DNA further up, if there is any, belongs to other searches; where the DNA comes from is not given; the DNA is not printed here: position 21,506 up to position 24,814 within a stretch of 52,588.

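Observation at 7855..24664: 16.8 kb co-directional array of four 'double-length HdrA + MvhD-domain protein' modules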

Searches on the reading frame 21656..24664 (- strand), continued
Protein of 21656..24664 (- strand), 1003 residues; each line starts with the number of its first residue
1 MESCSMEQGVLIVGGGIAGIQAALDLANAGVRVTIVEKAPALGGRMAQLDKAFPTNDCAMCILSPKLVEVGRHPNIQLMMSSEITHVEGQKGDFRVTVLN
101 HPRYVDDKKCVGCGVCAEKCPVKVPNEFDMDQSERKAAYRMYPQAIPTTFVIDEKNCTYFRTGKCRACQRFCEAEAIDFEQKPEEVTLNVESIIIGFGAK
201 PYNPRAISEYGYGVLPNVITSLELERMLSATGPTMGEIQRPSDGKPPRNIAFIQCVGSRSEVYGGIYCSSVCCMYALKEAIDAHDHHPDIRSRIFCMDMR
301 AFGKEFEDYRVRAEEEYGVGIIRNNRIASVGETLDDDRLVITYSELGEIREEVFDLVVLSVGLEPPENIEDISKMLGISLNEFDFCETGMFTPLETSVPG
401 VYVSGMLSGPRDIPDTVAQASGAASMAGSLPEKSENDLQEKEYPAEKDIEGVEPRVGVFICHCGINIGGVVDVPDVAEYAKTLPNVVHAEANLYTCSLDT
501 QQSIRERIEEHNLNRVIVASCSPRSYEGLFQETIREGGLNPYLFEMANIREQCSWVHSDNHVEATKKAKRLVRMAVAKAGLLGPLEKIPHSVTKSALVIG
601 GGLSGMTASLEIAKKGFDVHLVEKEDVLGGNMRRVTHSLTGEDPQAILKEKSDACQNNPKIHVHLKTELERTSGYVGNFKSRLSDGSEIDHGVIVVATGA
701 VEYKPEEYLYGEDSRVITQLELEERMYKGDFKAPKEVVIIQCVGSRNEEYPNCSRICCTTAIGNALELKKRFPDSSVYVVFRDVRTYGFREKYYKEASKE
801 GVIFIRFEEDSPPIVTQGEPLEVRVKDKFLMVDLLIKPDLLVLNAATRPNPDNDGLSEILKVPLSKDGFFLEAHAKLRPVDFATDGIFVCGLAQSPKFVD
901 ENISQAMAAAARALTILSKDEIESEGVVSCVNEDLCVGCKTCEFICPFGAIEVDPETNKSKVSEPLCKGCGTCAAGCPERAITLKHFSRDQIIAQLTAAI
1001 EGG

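Call 23: find_related_loci(query=A1, collection=genome_contigs, flank=10000)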
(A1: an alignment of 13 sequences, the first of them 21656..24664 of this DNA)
Query A1 (1003 aa) in genome_contigs; peptide patterns used: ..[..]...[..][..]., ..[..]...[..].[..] (x = any residue, [..] = any of these).
600 stretches matched a pattern (row limit reached: there are more); 598 encode a relative of the query (tblastn E <= 1e-3); the best 80 are kept; 80 distinct loci.
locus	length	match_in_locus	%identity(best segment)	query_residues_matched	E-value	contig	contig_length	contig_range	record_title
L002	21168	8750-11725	57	6-1001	0e+0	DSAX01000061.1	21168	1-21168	MAG TPA_asm: Methanobacteriota archaeon isolate SpSt-1159 Ga0129302_1001001, whole genome shotgun sequence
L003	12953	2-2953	58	11-1000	0e+0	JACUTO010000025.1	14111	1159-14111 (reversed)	MAG: Candidatus Bathyarchaeota archaeon isolate Kmv02 NODE_2149_length_14111_cov_24.162706, whole genome shotgun sequenc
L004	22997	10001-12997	55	8-1000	0e+0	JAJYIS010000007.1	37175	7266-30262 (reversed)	MAG: Thermoplasmata archaeon isolate DBS2-1.bin12 NODE_1868_length_37175_cov_1.447501, whole genome shotgun sequence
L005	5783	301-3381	56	10-1000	0e+0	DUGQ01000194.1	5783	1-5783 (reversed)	TPA_asm: Thermoplasmata archaeon isolate UBA10834 contig_18020, whole genome shotgun sequence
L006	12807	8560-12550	56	17-1001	0e+0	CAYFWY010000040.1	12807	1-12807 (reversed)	MAG TPA_asm: uncultured Candidatus Bathyarchaeia archaeon isolate ERP108616_co2_35 genome assembly, contig: NODE_8520_le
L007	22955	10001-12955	55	18-1000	0e+0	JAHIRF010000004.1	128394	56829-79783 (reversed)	MAG: Thermoplasmatota archaeon isolate MM_PC_MetaG.mb.116 MM_PC_MetaG.mb.116_k141_486447, whole genome shotgun sequence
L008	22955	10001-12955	55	18-1000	0e+0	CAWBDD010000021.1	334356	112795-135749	MAG: uncultured Thermoplasmata archaeon isolate MFD00709.bin.2.183 genome assembly, contig: contig_81378, whole genome s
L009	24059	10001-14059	54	18-1003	0e+0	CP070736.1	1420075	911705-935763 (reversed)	MAG: Methanobacteriota archaeon isolate bin4 chromosome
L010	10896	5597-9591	56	20-1001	0e+0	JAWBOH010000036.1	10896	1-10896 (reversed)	MAG: Candidatus Bathyarchaeia archaeon isolate HHBFW-2_201803_bins_195 HHBFW-2_201803_bins_195_scaffold_36, whole genome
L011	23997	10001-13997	55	20-1002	0e+0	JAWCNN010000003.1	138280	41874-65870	MAG: Candidatus Bathyarchaeia archaeon isolate JZ-2_201709_bins_178 JZ-2_201709_bins_178_scaffold_3, whole genome shotgu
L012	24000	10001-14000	54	21-1001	0e+0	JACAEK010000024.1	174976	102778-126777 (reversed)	MAG: Candidatus Bathyarchaeota archaeon isolate L.E.AR.33 k119_826175, whole genome shotgun sequence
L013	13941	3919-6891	53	10-1001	0e+0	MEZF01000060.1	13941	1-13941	MAG: Candidatus Bathyarchaeota archaeon RBG_13_52_12 RBG_13_scaffold_2895, whole genome shotgun sequence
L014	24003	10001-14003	53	20-1000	0e+0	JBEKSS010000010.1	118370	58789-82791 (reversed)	MAG: Candidatus Bathyarchaeia archaeon isolate SPRUCE 53 SPRUCE_53_10, whole genome shotgun sequence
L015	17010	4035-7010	56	9-1000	0e+0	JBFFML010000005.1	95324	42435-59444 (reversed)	MAG: Thermoplasmata archaeon isolate Mix_mud18.2022.04.47 k141_1898834_length_95324_cov_25.2200, whole genome shotgun se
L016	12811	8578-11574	53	6-1003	0e+0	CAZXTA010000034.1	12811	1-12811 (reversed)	MAG TPA_asm: uncultured Methanomassiliicoccus sp. isolate SRP178699_co1_481 genome assembly, contig: NODE_6531_length_12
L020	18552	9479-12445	54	20-1003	0e+0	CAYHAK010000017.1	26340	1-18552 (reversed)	MAG TPA_asm: uncultured Candidatus Bathyarchaeia archaeon isolate ERP119294_co4_366 genome assembly, contig: NODE_1543_l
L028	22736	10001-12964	52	21-1003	0e+0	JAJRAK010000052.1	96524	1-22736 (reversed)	MAG: Methanomassiliicoccales archaeon isolate OWC_0010 OWC_0010_k121_15039064, whole genome shotgun sequence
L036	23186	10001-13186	49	8-1003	0e+0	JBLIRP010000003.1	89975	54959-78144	MAG: bacterium isolate MF1_202303_bin_233 MF1_202303_bin_233_scaffold_3, whole genome shotgun sequence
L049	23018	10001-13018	49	6-1000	0e+0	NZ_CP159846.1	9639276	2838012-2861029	Desulfosarcina variabilis str. Montpellier chromosome, complete genome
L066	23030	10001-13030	49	6-1003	0e+0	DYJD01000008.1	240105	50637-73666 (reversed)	MAG TPA_asm: Desulfosudis oleivorans isolate FI88_2_51_70 Afr_mines_FI88_35_length_240105_cov_30_549577, whole genome sh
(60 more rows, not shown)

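Call 34: search_protein_families(library=ncbifam, proteins=[L049:5928-7964:+, L049:8006-8539:+, L049:8578-9726:+, L049:10208-13060:+, L049:13450-14085:+, L049:14297-14746:+, L049:14759-16675:+, L049:16681-17295:+], max_evalue=1e-10)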
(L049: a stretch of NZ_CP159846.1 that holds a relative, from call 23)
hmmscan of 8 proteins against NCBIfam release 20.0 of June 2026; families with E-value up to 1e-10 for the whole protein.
L049:5928-7964:+ (679 aa): 1 family
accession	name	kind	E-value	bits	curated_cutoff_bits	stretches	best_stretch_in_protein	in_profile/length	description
NF007354.0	PRK09849.1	equivalog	3.2e-67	227.6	868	1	24-347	9-340/703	aldehyde ferredoxin oxidoreductase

L049:8006-8539:+ (178 aa): 0 families

L049:8578-9726:+ (383 aa): 12 families
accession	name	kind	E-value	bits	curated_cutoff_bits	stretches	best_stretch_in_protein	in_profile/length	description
NF004898.0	PRK06259.1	equivalog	1.8e-49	168.7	385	1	12-381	125-486/488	fumarate reductase (CoM/CoB) subunit TfrB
NF045670.1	quin_L_LdhH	equivalog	4.3e-30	104.6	800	1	140-358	463-686/706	L-lactate dehydrogenase (quinone) large subunit LdhH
NF045724.1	ferredox_TmcB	equivalog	4.6e-25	88.1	735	1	65-381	99-426/430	electron transfer complex ferredoxin TmcB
NF008369.0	PRK11168.1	equivalog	6.7e-25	87.8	278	1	144-321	167-342/401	anaerobic glycerol-3-phosphate dehydrogenase subunit C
NF045663.1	diclust_near_Sec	equivalog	1.2e-22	79.8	530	1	65-334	353-599/759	pyridine nucleotide-disulfide oxidoreductase/dicluster-binding protein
TIGR03290.1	CoB_CoM_SS_C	equivalog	1.7e-22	80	160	1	23-105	2-86/144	CoB--CoM heterodisulfide reductase subunit C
TIGR03379.1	glycerol3P_GlpC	equivalog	2.1e-18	66.3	279.9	1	145-318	163-336/397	anaerobic glycerol-3-phosphate dehydrogenase subunit GlpC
NF008434.0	PRK11274.1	equivalog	6e-18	64.9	333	1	89-359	118-390/409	glycolate oxidase subunit GlcF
NF038018.1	qmoC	equivalog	8.6e-17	61.6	300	1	9-106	4-103/360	quinone-interacting membrane-bound oxidoreductase complex subunit QmoC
NF045796.1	DsrK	equivalog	1.2e-15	57.1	400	1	242-323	297-378/453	sulfate reduction electron transfer complex DsrMKJOP subunit DsrK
NF045711.1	sulf_resp_HmcF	equivalog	4.4e-13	48.8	750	1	240-355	305-423/457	sulfate respiration complex iron-sulfur protein HmcF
NF041890.1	hdrC_Methbact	equivalog_domain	9.8e-13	48.1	270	1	8-97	14-104/192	ferredoxin:CoB-CoM heterodisulfide reductase subunit HdrC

L049:10208-13060:+ (951 aa): 4 families
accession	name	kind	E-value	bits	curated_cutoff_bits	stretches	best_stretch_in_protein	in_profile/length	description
NF040770.1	hetero_SS_HdrA2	exception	5.8e-249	828.3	1100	3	1-354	211-561/777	CoB-CoM heterodisulfide reductase HdrA2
NF041778.1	hetero_SS_HdrA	equivalog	1.8e-198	661.1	1400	3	2-347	219-564/771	ferredoxin:CoB-CoM heterodisulfide reductase subunit HdrA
NF041891.1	hdrA_Methbact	equivalog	3.5e-187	624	1300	3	1-352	209-555/762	ferredoxin:CoB-CoM heterodisulfide reductase subunit HdrA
NF009410.0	PRK12771.1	subfamily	6.4e-14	51.4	516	0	516-556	138-178/566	NAD(P)-binding protein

L049:13450-14085:+ (212 aa): 2 families
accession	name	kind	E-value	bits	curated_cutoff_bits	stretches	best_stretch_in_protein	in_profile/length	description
NF040770.1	hetero_SS_HdrA2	exception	1.3e-22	79.7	1100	1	1-94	683-775/777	CoB-CoM heterodisulfide reductase HdrA2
NF045873.1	F420_non_VhuD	exception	1.2e-18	67.5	215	1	2-92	38-127/132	F420-non-reducing hydrogenase iron-sulfur subunit VhuD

L049:14297-14746:+ (150 aa): 9 families
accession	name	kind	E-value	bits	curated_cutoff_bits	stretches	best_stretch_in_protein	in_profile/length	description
NF005747.0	PRK07571.1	equivalog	9.8e-39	132.8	224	1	4-148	23-167/173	bidirectional hydrogenase complex protein HoxE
NF005722.0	PRK07539.1-2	equivalog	1.1e-38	132.8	141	1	3-149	10-156/157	NADH-quinone oxidoreductase subunit NuoE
TIGR01958.1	nuoE_fam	subfamily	2.7e-34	118.4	142.4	1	6-150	2-148/148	NADH-quinone oxidoreductase subunit NuoE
NF004638.0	PRK05988.1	equivalog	4.7e-30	104.5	198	1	3-148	11-156/159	formate dehydrogenase subunit gamma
NF005725.0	PRK07539.1-5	equivalog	9.1e-29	100.4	220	1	3-149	22-171/174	NADH-quinone oxidoreductase subunit NuoE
NF005724.0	PRK07539.1-4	equivalog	1.1e-25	90.8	280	1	4-149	24-172/240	NADH-quinone oxidoreductase subunit NuoE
NF005721.0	PRK07539.1-1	equivalog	4.1e-24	85.4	308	1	5-147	33-175/292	NADH-quinone oxidoreductase subunit NuoE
NF005723.0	PRK07539.1-3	equivalog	4.9e-22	78.5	226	1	4-133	8-139/158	NADH-quinone oxidoreductase subunit NuoE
NF009040.0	PRK12373.1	equivalog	6.2e-22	78.9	514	1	7-148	24-168/400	NADH-quinone oxidoreductase subunit E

L049:14759-16675:+ (639 aa): 5 families
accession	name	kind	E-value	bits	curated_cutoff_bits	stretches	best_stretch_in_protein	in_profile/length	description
TIGR01959.1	nuoF_fam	equivalog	1.6e-140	468.1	558.65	1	147-546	10-410/410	NADH-quinone oxidoreductase subunit NuoF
NF008436.0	PRK11278.1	equivalog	3.8e-116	388.6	749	1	146-550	22-430/448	NADH-quinone oxidoreductase subunit NuoF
NF010120.0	PRK13596.1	equivalog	2.9e-105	352.3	389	1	149-551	18-422/433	NADH-quinone oxidoreductase subunit NuoF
NF041612.1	fdxn_Clost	equivalog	9e-16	58.3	150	1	35-113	23-101/102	2Fe-2S ferredoxin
TIGR01944.1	rnfB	subfamily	2.4e-11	43.5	68.7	1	560-610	106-156/190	RnfABCDGE type electron transport complex subunit B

L049:16681-17295:+ (205 aa): 7 families
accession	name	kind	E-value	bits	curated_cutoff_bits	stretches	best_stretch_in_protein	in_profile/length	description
NF040763.1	FeFe_hydrog_A6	exception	3.9e-38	131.2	765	1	4-99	1-94/571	NADH-dependent [FeFe] hydrogenase, group A6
NF005745.0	PRK07569.1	equivalog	2.2e-35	122.2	333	1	3-97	3-95/238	bidirectional hydrogenase complex protein HoxU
TIGR01973.1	NuoG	equivalog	5.9e-35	121.1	470.05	1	6-97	1-90/606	NADH-quinone oxidoreductase subunit NuoG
NF009454.0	PRK12814.1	equivalog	6.5e-24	84.3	916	1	1-112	1-111/657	putative NADPH-dependent glutamate synthase small subunit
NF005895.0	PRK07860.1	equivalog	1.7e-22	79.3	802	1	3-97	17-111/811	NADH-quinone oxidoreductase subunit G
NF006305.0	PRK08493.1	equivalog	1.9e-22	79.2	591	1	4-93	2-87/819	NADH-quinone oxidoreductase subunit G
NF040762.1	Hydr_FeFe_Clost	exception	6.8e-22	77.8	900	1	5-94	2-90/572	ferredoxin hydrogenase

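Call 61: predict_structure(alignment_id=A1)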
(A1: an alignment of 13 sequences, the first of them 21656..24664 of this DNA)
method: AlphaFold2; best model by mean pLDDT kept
length: 1003 residues; sequences in the alignment: 13
mean_pLDDT: 76.8   pTM: 0.79
mean pLDDT of the five models: 76.8, 73.0, 71.0, 70.2, 65.3
residues with pLDDT >= 90: 200; 70-90: 534; 50-70: 192; < 50: 77
segments of 3 or more residues with pLDDT < 50: 1-6, 48-59, 299-305, 431-437, 523-525, 551-558, 872-884, 925-928, 964-966, 1001-1003
pLDDT, mean of each block of 10 residues (from residue 1): 49 85 81 88 56 43 71 87 91 91 86 83 78 82 74 90 88 89 91 84 75 85 72 71 87 74 54 71 74 72 54 78 70 77 75 88 74 88 81 89 77 70 78 47 78 88 59 85 92 76 87 87 61 85 73 43 73 77 66 92 93 91 93 84 89 96 95 78 94 89 84 89 83 87 69 69 90 93 63 81 85 86 85 89 86 83 70 39 60 74 82 78 55 75 56 76 52 58 55 57 40
secondary structure, 60 per line:
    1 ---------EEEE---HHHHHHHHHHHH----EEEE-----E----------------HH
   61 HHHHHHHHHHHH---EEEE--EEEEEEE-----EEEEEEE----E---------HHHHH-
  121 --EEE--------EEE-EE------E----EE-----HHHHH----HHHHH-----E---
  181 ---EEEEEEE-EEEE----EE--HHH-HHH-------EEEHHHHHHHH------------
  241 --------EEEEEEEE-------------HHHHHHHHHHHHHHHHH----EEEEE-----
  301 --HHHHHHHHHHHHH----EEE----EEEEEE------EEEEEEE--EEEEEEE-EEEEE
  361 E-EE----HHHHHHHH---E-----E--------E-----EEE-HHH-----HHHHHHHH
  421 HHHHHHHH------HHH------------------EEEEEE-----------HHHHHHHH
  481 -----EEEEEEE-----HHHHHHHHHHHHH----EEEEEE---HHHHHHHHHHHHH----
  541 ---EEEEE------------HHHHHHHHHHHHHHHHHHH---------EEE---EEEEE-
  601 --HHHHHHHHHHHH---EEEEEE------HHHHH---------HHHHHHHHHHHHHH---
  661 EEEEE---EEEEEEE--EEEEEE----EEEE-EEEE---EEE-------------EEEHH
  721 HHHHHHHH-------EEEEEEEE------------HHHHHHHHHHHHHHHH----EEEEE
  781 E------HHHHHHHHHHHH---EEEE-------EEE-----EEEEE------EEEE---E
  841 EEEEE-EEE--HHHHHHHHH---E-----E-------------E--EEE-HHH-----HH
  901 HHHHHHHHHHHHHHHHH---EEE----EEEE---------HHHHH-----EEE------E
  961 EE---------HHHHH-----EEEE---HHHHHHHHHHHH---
elements in order (helices of 4 or more, strands of 3 or more residues): E10-13 H17-28 E33-36 H59-72 E76-79 E82-88 E94-100 H115-119 E123-125 E134-136 H158-162 H167-171 E184-190 E192-195 E218-220 H221-228 E249-256 H270-286 E291-295 H303-315 E320-322 E327-332 E339-345 E348-354 E356-361 H369-376 E401-403 H413-428 E456-461 H473-480 E486-492 H498-510 E515-520 H524-536 E544-548 H561-579 E589-591 E595-599 H603-614 E618-623 H630-634 H644-657 E661-665 E669-675 E678-683 E688-691 E693-696 E700-702 E716-718 H719-728 E736-743 H756-771 E776-781 H788-799 E803-806 E814-816 E822-826 E833-836 E840-845 E847-849 H852-860 E887-889 H899-917 E921-923 E928-931 H941-945 E951-953 E960-962 H972-976 E982-985 H989-1000

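Call 63: fold_search(model_id=the predicted structure, library=pdb)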
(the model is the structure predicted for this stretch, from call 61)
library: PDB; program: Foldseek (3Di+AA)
matches with E <= 10: 1902; with E <= 0.001: 929
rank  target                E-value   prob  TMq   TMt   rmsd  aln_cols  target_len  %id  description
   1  5odc_A                2.2e-53  1.00  0.48  0.72   5.8       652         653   36  Heterodisulfide reductase / [NiFe]-hydrogenase complex from Methanothermococcus thermolithotrophicus at 2.3 A resoluti (released 2017-08-30)
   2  8rvy_A                4.8e-53  1.00  0.41  0.62   8.5       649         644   38  CryoEM structure of the Elp-Hdr complex of Methanothermobacter marburgensis state 1 (composite structure) (released 2025-05-14)
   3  5odi_A                1.2e-52  1.00  0.48  0.71   5.7       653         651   36  Heterodisulfide reductase / [NiFe]-hydrogenase complex from Methanothermococcus thermolithotrophicus cocrystallized wi (released 2017-08-30)
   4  8rvu_A                1.4e-52  1.00  0.48  0.72   5.4       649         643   38  CryoEM structure of the Elp-Hdr complex of Methanothermobacter marburgensis state 2 (composite structure) (released 2025-05-14)
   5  5odh_A                1.9e-52  1.00  0.48  0.71   5.5       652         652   36  Heterodisulfide reductase / [NiFe]-hydrogenase complex from Methanothermococcus thermolithotrophicus soaked with heter (released 2017-08-30)
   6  7bkb_A                6.6e-49  1.00  0.48  0.71   5.3       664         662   33  Formate dehydrogenase - heterodisulfide reductase - formylmethanofuran dehydrogenase complex from Methanospirillum hun (released 2021-09-29)
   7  8rvu_a                1.3e-47  1.00  0.40  0.93   1.7       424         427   47  CryoEM structure of the Elp-Hdr complex of Methanothermobacter marburgensis state 2 (composite structure) (released 2025-05-14)
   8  8rwn_A                1.7e-47  1.00  0.40  0.93   2.0       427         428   46  CryoEM structure of the Hdr(ABC)2 subunits of the Elp-Hdr complex of Methanothermobacter marburgensis (released 2025-05-14)
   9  7bkd_A                2.3e-47  1.00  0.42  0.61   7.6       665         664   33  Formate dehydrogenase - heterodisulfide reductase - formylmethanofuran dehydrogenase complex from Methanospirillum hun (released 2021-09-29)
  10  7bke_A                3.2e-42  1.00  0.40  0.89   3.1       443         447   40  Formate dehydrogenase - heterodisulfide reductase - formylmethanofuran dehydrogenase complex from Methanospirillum hun (released 2021-09-29)
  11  7bkd_a                2.6e-40  1.00  0.40  0.89   2.9       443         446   39  Formate dehydrogenase - heterodisulfide reductase - formylmethanofuran dehydrogenase complex from Methanospirillum hun (released 2021-09-29)
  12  6tjr_A                2.3e-27  1.00  0.31  0.88   2.3       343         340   30  Structure of HdrA-like subunit from Hyphomicrobium denitrificans (released 2020-08-19)
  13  3cty_A                7.9e-16  1.00  0.24  0.71   4.4       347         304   17  Crystal structure of T. acidophilum thioredoxin reductase (released 2009-02-24)
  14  3cty_B                9.3e-16  1.00  0.24  0.69   4.9       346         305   17  Crystal structure of T. acidophilum thioredoxin reductase (released 2009-02-24)
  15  6uzi_D                2.8e-15  1.00  0.24  0.47   9.2       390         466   18  Crystal structure of Dihydrolipoyl dehydrogenase from Elizabethkingia anophelis NUHP1 (released 2020-01-15)
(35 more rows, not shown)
